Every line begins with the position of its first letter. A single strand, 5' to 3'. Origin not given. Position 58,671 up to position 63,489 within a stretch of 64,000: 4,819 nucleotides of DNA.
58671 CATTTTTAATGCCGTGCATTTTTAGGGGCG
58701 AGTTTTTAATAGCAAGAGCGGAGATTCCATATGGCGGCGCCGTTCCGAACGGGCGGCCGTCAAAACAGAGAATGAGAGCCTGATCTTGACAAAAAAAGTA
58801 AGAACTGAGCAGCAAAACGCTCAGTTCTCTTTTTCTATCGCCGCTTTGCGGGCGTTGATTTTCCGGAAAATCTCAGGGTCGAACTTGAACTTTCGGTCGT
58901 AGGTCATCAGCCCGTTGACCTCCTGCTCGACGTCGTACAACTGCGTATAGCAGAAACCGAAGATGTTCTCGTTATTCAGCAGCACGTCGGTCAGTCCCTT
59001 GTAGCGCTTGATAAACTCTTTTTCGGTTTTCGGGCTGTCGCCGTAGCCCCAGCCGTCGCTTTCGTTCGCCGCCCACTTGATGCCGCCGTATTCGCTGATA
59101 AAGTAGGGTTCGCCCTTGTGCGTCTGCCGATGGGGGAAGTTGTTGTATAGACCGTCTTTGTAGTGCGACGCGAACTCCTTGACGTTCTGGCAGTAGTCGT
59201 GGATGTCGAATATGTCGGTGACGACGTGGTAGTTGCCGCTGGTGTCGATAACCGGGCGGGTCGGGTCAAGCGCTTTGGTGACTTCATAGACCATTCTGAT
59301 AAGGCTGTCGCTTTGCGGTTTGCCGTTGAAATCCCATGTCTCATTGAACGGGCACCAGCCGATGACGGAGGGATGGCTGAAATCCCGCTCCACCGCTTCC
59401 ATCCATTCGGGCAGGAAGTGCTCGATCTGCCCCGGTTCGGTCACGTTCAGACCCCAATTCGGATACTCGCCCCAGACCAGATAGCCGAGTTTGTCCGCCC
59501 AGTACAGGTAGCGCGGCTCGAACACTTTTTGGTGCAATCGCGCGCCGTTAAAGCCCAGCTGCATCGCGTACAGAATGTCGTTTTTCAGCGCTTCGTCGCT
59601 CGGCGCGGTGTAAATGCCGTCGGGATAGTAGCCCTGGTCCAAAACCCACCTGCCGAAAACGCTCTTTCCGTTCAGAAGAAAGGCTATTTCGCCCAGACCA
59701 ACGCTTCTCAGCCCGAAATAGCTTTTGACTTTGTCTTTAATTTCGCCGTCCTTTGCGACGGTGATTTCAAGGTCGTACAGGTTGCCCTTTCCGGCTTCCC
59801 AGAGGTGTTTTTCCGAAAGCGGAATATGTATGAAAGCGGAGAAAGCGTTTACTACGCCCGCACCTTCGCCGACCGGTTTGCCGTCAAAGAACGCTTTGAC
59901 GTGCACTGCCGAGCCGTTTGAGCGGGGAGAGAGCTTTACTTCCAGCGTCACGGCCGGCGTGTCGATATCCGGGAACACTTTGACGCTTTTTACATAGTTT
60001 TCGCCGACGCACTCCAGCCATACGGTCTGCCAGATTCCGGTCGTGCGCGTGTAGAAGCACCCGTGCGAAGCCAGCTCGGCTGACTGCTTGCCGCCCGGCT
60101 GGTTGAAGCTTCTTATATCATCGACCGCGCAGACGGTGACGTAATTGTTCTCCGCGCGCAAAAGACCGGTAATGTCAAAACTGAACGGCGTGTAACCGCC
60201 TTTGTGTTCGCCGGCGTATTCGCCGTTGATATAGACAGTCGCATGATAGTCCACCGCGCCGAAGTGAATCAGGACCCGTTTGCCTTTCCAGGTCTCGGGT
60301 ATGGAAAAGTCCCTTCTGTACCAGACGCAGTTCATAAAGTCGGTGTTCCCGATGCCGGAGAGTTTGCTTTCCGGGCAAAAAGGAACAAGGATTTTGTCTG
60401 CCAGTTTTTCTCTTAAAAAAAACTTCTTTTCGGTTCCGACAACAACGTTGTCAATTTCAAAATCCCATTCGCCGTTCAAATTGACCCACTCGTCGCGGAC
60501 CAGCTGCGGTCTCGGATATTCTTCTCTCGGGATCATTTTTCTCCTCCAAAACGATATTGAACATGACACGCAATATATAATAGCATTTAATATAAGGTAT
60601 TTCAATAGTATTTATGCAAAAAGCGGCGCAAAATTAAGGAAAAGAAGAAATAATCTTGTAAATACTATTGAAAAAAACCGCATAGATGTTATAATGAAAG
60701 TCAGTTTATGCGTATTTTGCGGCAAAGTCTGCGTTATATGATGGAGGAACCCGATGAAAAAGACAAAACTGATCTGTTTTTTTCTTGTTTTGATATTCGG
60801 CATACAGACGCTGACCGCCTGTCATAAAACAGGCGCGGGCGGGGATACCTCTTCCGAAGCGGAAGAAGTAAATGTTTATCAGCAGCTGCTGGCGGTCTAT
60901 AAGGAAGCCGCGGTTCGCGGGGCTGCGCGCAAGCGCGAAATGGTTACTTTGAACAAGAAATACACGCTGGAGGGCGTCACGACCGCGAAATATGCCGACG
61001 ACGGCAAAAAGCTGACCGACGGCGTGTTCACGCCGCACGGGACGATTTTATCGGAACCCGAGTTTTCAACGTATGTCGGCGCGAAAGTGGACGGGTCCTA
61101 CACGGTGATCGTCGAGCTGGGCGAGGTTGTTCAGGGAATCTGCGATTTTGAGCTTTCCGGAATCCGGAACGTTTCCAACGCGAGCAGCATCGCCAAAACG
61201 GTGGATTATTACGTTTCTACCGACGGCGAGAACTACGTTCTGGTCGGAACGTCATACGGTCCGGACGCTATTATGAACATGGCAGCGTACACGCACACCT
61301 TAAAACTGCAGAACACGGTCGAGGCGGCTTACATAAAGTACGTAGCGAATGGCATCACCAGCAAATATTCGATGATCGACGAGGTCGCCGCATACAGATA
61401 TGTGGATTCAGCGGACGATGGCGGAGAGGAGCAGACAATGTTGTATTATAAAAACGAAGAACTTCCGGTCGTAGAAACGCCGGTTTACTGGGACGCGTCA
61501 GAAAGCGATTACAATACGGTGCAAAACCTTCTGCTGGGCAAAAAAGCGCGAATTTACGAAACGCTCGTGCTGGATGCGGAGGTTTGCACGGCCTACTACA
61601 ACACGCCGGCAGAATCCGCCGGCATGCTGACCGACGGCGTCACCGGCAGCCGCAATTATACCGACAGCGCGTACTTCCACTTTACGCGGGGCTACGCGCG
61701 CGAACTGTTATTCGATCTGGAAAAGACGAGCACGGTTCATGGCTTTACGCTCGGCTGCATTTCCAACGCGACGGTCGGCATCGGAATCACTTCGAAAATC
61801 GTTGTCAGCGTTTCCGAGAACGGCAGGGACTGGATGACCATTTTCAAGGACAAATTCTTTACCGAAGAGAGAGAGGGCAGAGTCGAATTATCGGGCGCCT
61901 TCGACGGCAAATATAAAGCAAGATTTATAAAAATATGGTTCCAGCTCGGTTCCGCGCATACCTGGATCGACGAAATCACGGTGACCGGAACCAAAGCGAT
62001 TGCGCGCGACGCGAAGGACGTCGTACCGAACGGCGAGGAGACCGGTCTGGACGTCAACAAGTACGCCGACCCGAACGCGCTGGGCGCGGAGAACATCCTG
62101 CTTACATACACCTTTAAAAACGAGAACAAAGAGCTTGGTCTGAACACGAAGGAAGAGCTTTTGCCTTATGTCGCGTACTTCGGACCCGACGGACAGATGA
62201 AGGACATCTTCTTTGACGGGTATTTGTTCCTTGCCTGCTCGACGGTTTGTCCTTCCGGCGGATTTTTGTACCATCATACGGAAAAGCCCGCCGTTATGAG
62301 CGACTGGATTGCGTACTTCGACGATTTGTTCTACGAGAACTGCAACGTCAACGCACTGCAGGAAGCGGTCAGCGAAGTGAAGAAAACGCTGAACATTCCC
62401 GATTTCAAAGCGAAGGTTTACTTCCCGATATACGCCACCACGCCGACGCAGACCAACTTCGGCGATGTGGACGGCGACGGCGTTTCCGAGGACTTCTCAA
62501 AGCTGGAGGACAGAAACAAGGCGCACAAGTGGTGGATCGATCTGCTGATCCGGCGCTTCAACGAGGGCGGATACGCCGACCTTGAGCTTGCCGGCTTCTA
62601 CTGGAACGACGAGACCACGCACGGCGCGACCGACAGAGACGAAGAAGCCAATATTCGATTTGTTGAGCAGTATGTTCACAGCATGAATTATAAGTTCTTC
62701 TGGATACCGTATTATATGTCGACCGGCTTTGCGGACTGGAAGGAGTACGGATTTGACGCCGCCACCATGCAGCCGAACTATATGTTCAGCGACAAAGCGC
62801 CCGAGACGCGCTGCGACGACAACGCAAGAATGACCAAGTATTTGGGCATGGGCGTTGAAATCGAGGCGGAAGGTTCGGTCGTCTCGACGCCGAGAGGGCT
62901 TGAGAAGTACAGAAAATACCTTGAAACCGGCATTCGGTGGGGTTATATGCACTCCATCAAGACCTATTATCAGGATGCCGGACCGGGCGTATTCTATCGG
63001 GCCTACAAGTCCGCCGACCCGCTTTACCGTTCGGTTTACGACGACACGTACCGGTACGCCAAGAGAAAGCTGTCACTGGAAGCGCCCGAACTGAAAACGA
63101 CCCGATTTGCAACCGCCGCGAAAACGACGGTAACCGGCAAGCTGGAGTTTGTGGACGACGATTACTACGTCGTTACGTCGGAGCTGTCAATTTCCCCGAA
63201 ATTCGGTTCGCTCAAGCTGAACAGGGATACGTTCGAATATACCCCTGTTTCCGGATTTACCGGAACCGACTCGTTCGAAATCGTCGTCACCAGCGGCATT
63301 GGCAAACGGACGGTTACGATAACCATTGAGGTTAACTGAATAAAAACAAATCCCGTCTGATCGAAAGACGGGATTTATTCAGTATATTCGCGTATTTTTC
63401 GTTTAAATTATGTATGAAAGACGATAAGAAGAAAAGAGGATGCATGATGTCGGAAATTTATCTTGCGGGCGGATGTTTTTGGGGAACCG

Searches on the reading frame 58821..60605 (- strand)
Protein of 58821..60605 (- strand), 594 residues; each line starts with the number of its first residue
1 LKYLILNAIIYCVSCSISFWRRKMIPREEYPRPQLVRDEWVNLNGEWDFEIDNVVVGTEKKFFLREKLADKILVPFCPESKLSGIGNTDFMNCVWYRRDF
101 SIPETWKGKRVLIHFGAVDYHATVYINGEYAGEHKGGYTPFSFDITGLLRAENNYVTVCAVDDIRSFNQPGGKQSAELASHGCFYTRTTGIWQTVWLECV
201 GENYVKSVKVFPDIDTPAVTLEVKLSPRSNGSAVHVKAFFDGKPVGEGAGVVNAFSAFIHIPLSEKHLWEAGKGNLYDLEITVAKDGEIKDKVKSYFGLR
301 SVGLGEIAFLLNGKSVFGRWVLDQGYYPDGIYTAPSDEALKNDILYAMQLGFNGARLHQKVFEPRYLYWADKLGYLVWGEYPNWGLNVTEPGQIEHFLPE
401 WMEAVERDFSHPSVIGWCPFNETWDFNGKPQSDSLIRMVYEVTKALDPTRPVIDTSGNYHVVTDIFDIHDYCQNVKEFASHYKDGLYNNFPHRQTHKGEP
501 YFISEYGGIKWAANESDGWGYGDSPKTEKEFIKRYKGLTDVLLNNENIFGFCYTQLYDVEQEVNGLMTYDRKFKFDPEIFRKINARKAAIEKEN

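Call 85: search_protein_families(library=pfam, proteins=[window:58821-60605:-], max_evalue=0.001)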
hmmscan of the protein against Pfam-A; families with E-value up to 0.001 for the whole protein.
window:58821-60605:- (594 aa): 5 families
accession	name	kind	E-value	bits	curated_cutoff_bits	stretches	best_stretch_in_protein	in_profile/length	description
PF02837.24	Glyco_hydro_2_N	-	2.1e-18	67.2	28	1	43-161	4-134/169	Glycosyl hydrolases family 2, sugar binding domain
PF02836.23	Glyco_hydro_2_C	-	6.3e-11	42.4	21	1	338-512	36-216/302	Glycosyl hydrolases family 2, TIM barrel domain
PF22666.2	Glyco_hydro_2_N2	-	1.5e-10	41.8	27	1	94-160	50-117/167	Glycosyl hydrolase 2 galactose-binding domain-like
PF00703.27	Glyco_hydro_2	-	1.9e-09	38.7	23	1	204-300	2-109/109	Glycosyl hydrolases family 2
PF13364.12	BetaGal_ABD2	-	0.00043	21.4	23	0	92-159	35-105/112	Beta-galactosidase second all-beta domain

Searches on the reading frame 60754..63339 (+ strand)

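Call 85: search_protein_families(library=pfam, proteins=[window:60754-63339:+], max_evalue=0.001)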
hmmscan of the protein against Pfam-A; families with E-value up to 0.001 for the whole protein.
window:60754-63339:+ (861 aa): 3 families
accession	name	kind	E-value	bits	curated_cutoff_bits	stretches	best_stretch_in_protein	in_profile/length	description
PF16147.10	DUF4855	-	3.2e-101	339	27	1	447-767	1-313/313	Domain of unknown function (DUF4855)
PF00754.31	F5_F8_type_C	-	4.2e-10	40.3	28.2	1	307-398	25-114/127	F5/8 type C domain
PF17963.7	Big_9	-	7.3e-07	30.4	23.6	1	781-858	7-88/89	Bacterial Ig domain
